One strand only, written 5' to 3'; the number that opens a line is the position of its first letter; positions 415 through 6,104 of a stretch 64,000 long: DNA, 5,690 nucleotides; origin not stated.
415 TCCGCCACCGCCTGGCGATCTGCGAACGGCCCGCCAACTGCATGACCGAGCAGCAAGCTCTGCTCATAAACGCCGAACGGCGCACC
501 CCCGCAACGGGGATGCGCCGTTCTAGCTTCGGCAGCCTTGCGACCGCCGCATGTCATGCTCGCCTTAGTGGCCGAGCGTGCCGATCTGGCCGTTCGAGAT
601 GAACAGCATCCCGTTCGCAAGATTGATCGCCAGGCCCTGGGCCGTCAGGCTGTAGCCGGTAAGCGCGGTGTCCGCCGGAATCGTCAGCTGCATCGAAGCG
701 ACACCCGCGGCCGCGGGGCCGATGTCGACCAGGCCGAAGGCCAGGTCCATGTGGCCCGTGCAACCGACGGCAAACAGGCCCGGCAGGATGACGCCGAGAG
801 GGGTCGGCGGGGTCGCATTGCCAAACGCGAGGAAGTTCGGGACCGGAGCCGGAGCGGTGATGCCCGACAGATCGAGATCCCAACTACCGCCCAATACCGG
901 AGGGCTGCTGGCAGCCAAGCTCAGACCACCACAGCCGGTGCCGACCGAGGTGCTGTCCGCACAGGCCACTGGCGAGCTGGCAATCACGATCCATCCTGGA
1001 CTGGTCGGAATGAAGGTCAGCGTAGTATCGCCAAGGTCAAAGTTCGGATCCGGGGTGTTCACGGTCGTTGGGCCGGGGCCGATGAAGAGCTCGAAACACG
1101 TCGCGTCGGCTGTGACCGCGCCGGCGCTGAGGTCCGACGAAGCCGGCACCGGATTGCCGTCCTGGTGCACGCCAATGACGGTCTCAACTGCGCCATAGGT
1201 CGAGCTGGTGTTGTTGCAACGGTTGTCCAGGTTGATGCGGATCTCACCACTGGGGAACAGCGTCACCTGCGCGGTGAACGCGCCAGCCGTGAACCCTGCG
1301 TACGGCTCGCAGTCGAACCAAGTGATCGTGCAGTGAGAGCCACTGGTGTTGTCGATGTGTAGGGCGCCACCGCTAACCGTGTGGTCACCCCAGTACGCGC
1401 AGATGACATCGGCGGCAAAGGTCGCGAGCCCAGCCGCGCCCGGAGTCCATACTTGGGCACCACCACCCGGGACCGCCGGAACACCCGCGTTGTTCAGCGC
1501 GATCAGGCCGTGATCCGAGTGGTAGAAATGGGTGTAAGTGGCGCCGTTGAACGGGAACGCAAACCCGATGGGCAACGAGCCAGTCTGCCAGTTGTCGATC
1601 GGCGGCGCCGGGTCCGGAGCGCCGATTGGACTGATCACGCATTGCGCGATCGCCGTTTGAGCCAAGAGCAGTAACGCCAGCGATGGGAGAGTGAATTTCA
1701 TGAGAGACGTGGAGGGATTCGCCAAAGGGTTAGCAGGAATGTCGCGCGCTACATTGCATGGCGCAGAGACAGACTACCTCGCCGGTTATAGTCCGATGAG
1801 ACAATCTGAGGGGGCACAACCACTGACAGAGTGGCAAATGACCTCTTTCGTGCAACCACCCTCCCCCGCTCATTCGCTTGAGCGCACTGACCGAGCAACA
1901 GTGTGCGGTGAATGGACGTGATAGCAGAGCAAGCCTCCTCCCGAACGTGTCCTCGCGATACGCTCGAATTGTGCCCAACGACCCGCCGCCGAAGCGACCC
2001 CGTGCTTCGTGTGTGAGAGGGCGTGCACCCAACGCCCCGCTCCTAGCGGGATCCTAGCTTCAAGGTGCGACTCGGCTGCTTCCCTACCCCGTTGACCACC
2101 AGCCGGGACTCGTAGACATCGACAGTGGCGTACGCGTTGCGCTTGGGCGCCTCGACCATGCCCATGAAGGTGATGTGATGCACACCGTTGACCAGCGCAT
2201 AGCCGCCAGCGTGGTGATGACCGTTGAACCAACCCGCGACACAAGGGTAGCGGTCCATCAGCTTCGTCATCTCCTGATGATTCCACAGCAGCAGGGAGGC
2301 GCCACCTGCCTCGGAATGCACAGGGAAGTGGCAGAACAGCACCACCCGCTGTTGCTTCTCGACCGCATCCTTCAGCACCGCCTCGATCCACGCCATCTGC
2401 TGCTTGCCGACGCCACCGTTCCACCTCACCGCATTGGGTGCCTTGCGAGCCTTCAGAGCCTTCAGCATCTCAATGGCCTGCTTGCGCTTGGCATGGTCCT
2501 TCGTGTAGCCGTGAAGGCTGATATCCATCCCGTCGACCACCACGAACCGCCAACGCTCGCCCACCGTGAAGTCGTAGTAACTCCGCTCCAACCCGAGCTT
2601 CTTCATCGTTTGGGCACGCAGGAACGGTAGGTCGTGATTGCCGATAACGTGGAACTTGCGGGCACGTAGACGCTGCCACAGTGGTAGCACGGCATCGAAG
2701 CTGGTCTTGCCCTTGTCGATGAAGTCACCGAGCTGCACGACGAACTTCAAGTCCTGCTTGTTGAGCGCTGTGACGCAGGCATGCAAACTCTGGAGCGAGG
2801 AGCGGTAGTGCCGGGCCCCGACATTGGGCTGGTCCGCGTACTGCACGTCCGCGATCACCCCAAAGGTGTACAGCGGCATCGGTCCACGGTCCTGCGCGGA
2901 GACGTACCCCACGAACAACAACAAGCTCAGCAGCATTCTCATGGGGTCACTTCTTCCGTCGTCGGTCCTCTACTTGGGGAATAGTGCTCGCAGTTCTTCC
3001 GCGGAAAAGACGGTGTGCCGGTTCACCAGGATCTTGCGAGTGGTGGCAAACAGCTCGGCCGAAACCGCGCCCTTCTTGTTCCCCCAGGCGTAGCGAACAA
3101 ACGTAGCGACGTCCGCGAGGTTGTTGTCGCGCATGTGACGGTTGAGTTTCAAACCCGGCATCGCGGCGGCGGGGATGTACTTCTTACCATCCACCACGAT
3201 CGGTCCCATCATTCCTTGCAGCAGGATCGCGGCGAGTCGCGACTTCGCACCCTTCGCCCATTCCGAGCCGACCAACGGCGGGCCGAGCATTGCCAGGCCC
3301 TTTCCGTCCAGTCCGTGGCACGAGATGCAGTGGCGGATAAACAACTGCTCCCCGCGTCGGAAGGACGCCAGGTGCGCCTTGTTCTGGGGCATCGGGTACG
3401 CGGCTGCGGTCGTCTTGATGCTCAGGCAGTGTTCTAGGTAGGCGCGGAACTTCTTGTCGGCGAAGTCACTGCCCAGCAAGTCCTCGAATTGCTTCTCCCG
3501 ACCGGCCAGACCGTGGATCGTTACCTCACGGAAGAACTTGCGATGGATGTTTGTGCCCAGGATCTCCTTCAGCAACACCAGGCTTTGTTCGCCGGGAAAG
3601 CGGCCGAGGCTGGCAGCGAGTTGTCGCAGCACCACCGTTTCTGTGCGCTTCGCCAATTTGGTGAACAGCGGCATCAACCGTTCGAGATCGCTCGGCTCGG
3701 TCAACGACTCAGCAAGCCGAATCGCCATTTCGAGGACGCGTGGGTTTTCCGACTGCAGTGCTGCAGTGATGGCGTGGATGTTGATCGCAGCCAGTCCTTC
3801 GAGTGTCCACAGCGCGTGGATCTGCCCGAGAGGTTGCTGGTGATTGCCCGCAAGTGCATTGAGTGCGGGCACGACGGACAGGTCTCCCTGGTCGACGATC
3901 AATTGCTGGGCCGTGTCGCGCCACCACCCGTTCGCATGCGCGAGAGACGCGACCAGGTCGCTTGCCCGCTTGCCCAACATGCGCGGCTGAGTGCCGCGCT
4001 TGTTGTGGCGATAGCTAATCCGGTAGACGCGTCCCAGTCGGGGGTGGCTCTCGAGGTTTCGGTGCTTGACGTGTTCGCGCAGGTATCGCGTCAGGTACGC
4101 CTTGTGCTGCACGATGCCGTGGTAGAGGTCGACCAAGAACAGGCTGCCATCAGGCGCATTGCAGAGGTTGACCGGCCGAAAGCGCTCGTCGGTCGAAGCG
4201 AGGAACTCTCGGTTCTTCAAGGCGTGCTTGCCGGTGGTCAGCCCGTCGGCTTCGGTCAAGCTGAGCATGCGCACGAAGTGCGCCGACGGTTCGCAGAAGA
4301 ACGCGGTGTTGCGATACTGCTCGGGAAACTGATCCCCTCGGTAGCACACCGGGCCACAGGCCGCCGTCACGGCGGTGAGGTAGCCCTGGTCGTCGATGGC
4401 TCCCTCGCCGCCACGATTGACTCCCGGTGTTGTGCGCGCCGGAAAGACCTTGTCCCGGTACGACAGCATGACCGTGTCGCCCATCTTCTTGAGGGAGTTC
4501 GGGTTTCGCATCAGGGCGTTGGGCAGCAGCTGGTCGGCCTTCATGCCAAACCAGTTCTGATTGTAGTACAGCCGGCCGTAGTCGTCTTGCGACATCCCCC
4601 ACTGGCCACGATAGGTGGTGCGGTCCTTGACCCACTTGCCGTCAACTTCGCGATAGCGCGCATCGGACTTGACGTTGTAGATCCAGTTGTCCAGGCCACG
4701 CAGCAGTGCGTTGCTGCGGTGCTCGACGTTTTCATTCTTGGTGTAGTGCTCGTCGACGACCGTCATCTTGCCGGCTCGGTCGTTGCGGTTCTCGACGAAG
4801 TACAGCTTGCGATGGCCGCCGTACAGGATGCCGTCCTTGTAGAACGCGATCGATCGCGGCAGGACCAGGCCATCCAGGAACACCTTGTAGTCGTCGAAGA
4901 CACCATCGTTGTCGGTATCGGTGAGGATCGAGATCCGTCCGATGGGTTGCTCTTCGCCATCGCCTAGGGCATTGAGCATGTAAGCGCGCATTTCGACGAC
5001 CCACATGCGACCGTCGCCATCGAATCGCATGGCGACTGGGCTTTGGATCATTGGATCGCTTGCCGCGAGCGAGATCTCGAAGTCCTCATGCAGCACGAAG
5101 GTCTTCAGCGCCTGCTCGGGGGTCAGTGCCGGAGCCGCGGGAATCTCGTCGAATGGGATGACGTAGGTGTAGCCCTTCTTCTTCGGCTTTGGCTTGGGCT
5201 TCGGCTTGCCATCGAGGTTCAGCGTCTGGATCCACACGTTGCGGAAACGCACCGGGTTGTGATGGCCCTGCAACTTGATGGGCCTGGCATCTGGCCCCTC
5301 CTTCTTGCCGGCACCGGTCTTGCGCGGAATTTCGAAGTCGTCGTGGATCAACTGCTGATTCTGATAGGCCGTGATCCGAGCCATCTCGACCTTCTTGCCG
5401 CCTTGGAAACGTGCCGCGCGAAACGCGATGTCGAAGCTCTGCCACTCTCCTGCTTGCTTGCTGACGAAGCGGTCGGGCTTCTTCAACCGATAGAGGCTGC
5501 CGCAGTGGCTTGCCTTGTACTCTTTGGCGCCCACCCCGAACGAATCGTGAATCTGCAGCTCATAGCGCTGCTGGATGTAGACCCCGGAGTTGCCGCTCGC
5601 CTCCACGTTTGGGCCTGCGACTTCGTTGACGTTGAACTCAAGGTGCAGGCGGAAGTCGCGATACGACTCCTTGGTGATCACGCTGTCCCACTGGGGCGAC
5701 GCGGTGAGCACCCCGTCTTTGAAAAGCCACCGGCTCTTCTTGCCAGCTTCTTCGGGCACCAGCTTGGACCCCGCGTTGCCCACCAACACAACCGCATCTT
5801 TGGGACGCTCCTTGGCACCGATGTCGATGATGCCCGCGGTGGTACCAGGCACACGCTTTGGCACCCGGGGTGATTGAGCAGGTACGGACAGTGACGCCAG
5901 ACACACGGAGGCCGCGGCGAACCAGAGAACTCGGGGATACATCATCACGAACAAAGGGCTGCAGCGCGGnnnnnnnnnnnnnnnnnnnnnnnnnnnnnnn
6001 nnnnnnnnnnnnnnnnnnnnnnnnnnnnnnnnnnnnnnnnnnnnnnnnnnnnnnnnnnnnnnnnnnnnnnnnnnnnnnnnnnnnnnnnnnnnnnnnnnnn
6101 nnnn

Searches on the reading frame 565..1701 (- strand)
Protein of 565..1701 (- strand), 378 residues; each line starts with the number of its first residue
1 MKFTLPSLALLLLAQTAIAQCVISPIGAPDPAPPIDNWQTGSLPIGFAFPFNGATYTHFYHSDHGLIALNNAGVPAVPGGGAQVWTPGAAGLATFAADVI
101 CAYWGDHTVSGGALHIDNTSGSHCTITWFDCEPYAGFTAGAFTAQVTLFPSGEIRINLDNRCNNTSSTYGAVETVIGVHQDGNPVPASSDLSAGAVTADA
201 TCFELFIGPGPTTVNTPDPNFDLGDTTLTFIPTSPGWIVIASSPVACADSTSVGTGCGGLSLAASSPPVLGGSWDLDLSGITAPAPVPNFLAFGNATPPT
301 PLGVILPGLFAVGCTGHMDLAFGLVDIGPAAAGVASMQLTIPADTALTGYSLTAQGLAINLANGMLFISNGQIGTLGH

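Call 4: search_protein_families(library=pfam, proteins=[window:565-1701:-], max_evalue=1)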
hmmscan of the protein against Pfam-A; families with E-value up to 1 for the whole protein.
window:565-1701:- (378 aa): 0 families

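Call 5: search_protein_families(library=ncbifam, proteins=[window:565-1701:-], max_evalue=1)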
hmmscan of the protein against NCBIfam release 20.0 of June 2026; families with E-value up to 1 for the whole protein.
window:565-1701:- (378 aa): 0 families

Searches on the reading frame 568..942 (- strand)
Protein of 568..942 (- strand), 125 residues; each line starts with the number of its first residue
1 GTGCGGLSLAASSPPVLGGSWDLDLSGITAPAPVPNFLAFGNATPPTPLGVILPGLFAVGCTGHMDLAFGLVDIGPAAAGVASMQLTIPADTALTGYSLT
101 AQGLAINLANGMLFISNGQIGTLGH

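Call 12: find_homologous_proteins(query=A2, max_evalue=0.01)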
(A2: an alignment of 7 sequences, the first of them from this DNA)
Query A2 (7 sequences) (125 aa, profile of the alignment): 35 proteins with E <= 0.01 among 5114 candidates.
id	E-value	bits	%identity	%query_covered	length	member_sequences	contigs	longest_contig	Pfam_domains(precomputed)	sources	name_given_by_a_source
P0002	8.5e-42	160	-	-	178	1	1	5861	-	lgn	-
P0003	1.9e-41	159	26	99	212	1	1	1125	-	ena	-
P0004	7.5e-32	128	28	99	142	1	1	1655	-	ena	-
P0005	1.7e-25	107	36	29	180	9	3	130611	-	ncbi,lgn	-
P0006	1.5e-14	72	42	29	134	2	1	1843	-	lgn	-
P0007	1.1e-13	69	69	89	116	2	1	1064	-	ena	-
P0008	1.2e-13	69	40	24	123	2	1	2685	-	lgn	-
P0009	2.3e-13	68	36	29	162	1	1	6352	-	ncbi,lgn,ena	-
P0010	7.9e-13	66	32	33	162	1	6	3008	-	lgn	-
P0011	1.3e-12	66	29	33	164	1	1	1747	-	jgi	jgi:hypothetical protein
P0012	5.2e-12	64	29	34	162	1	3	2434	-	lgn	-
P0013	5.9e-12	64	-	-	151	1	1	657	-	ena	-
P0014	1.3e-10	59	-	-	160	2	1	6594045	-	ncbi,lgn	ncbi:MAG: hypothetical protein ACE37K_23540 [Planctomycetota bacterium]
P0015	1.4e-10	59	38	31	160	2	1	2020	-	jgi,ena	-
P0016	7.8e-10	57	52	22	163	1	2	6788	-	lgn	-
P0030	5.2e-6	44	53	12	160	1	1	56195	-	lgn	-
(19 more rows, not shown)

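Call 26: find_encoding_contigs(protein=P0005, flank=6000, max_places=6)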
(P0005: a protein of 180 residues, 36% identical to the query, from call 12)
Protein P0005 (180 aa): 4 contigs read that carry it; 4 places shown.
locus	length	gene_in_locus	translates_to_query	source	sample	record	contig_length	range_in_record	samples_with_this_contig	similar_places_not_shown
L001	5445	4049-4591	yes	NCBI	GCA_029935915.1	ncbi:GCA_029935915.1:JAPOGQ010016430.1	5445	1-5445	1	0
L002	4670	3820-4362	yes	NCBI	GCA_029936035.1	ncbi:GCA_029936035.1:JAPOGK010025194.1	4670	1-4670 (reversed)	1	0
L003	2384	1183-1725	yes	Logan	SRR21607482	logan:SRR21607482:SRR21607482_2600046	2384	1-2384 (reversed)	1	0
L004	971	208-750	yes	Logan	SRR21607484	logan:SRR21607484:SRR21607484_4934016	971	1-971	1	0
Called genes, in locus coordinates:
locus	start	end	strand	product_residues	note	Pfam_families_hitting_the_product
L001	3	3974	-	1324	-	?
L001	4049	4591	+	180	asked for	-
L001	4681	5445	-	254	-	?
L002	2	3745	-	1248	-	?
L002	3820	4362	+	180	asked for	-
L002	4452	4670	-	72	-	?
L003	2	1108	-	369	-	?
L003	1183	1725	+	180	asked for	-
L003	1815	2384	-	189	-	?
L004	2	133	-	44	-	?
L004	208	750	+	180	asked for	-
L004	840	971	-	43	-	?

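Call 77: find_encoding_contigs(protein=P0014, flank=8000, max_places=3)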
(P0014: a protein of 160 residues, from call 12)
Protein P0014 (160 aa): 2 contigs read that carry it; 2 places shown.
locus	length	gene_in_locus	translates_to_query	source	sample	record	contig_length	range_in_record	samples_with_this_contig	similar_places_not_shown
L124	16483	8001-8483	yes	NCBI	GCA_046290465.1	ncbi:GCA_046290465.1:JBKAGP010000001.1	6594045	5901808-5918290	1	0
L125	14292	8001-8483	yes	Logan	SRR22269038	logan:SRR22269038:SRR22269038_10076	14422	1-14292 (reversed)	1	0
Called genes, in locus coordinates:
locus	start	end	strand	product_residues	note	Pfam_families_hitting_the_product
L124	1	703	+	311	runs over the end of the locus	PF00005:ABC_tran, PF13304:AAA_21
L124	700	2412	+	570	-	-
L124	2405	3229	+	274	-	PF01882:DUF58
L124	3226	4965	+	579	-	PF07584:BatA (weak), PF13519:VWA_2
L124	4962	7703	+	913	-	PF00092:VWA, PF13519:VWA_2, PF07090:GATase1_like (faint), PF00092:VWA, PF13519:VWA_2, PF13768:VWA_3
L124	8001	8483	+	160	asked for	-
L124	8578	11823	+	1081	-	PF02012:BNR (faint), PF14870:PSII_BNR (faint), PF13088:BNR_2 (faint), PF15902:Sortilin-Vps10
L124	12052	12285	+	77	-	-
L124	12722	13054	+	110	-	-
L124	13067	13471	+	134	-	PF01894:YjbQ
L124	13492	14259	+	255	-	PF13646:HEAT_2 (faint)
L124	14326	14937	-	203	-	-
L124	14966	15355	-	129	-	-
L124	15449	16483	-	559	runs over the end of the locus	PF02985:HEAT (faint), PF13646:HEAT_2 (weak), PF13513:HEAT_EZ (faint), PF13768:VWA_3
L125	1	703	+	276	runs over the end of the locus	?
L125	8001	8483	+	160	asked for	-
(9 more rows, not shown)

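Call 78: find_encoding_contigs(protein=P0030, flank=8000, max_places=3)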
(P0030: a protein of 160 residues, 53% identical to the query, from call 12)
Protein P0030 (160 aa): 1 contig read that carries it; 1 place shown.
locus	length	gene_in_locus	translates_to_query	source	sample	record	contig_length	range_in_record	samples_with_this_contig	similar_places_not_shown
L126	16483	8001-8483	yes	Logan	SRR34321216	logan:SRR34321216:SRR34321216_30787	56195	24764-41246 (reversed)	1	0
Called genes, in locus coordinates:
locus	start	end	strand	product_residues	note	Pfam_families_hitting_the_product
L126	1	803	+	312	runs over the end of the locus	PF00005:ABC_tran, PF13304:AAA_21 (weak)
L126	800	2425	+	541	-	-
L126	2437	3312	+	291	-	PF01882:DUF58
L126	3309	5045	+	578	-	PF07584:BatA, PF13519:VWA_2 (weak)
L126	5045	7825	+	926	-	PF00092:VWA, PF13519:VWA_2, PF07090:GATase1_like (faint), PF00092:VWA, PF13519:VWA_2, PF13768:VWA_3 (weak)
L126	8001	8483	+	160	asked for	-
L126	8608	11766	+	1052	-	PF14870:PSII_BNR (faint), PF02012:BNR (faint), PF13088:BNR_2 (faint), PF15902:Sortilin-Vps10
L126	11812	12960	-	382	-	PF02449:Glyco_hydro_42 (weak)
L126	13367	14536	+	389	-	-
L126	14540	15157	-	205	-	-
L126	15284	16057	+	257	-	PF00497:SBP_bac_3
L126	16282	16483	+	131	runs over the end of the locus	-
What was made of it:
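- Tried and rejected: D synteny differs in other genomes (calls 77, 78).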

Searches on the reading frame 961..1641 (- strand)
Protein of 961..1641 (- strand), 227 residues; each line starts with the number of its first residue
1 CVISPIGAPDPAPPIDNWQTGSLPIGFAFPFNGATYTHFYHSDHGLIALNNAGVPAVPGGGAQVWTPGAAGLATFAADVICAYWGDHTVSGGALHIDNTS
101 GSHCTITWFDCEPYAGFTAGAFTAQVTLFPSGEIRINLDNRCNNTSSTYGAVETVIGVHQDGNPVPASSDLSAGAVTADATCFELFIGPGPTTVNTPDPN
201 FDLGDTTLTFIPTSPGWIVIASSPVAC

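Call 88: search_solved_structures(query=window:961-1641:-, max_evalue=1)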
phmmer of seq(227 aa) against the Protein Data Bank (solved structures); distinct sequences matched with E-value up to 1: 4.
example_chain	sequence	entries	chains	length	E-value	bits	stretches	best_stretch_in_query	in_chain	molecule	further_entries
9oh5_A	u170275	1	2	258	0.00059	22.6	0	151-203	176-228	MS2 CPM58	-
2vtu_J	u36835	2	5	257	0.38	13.4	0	151-203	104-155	MS2 COAT PROTEIN | COAT PROTEIN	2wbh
5ck4_A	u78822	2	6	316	0.85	12.2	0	143-214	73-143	Putative signal recognition particle protein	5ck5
5ck3_B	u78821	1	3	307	0.89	12.2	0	143-214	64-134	Putative signal recognition particle protein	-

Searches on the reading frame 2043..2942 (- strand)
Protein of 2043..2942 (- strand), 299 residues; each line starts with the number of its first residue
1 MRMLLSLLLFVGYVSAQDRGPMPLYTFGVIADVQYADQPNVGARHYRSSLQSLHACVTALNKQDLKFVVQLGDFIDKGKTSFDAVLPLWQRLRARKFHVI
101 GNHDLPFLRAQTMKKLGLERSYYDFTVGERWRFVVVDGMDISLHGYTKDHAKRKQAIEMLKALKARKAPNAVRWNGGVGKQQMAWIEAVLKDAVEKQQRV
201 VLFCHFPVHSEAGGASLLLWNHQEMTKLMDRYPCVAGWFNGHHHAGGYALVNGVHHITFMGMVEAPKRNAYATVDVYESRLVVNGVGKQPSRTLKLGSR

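Call 28: search_protein_families(library=pfam, proteins=[window:2043-2942:-], max_evalue=0.001)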
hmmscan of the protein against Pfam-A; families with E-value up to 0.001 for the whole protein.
window:2043-2942:- (299 aa): 1 family
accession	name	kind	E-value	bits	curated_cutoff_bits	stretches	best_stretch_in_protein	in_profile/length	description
PF00149.33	Metallophos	-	3.2e-11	44.5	21.5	1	26-245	2-190/191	Calcineurin-like phosphoesterase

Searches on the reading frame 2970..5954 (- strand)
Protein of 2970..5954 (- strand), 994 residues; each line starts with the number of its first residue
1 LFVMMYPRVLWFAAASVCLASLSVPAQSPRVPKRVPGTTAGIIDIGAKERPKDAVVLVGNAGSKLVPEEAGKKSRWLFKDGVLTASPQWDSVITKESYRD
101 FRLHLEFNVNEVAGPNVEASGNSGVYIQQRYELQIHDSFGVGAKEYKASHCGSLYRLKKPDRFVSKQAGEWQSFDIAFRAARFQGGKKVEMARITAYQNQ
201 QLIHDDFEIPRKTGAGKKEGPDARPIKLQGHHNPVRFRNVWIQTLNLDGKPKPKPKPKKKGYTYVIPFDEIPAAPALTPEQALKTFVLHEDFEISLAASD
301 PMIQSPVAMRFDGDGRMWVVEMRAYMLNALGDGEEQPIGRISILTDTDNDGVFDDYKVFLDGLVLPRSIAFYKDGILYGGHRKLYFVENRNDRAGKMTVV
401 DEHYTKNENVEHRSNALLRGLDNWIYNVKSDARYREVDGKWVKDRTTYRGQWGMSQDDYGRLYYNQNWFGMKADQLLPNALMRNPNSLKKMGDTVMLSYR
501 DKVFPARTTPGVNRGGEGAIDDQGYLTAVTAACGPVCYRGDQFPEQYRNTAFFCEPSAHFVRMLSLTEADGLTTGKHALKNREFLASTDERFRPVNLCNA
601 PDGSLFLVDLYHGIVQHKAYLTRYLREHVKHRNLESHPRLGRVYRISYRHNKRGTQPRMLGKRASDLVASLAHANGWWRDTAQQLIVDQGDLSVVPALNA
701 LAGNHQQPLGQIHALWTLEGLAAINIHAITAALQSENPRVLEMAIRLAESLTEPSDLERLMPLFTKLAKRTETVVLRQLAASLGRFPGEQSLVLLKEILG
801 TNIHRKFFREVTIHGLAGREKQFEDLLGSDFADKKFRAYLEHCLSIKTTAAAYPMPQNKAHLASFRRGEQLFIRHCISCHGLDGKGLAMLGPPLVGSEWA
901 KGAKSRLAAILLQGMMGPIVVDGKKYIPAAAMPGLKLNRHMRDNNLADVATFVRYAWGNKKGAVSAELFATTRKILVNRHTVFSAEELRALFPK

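Call 28: search_protein_families(library=pfam, proteins=[window:2970-5954:-], max_evalue=0.001)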
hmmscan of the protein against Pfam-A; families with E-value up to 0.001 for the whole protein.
window:2970-5954:- (994 aa): 5 families
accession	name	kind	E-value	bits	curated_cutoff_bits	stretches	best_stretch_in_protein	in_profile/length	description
PF23500.1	DUF7133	-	2.6e-91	307.2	27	1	279-649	2-384/385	Domain of unknown function (DUF7133)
PF06439.18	3keto-disac_hyd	-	3.4e-31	109.2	26.8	1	72-243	22-187/187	3-keto-disaccharide hydrolase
PF00034.26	Cytochrom_C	-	6.4e-11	43.9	21.3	1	866-956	2-89/90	Cytochrome c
PF13442.11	Cytochrome_CBB3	-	5.6e-08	33.4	27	1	864-953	2-68/68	Cytochrome C oxidase, cbb3-type, subunit III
PF13646.12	HEAT_2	-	1.6e-05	25.5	27.7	0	729-802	4-74/88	HEAT repeats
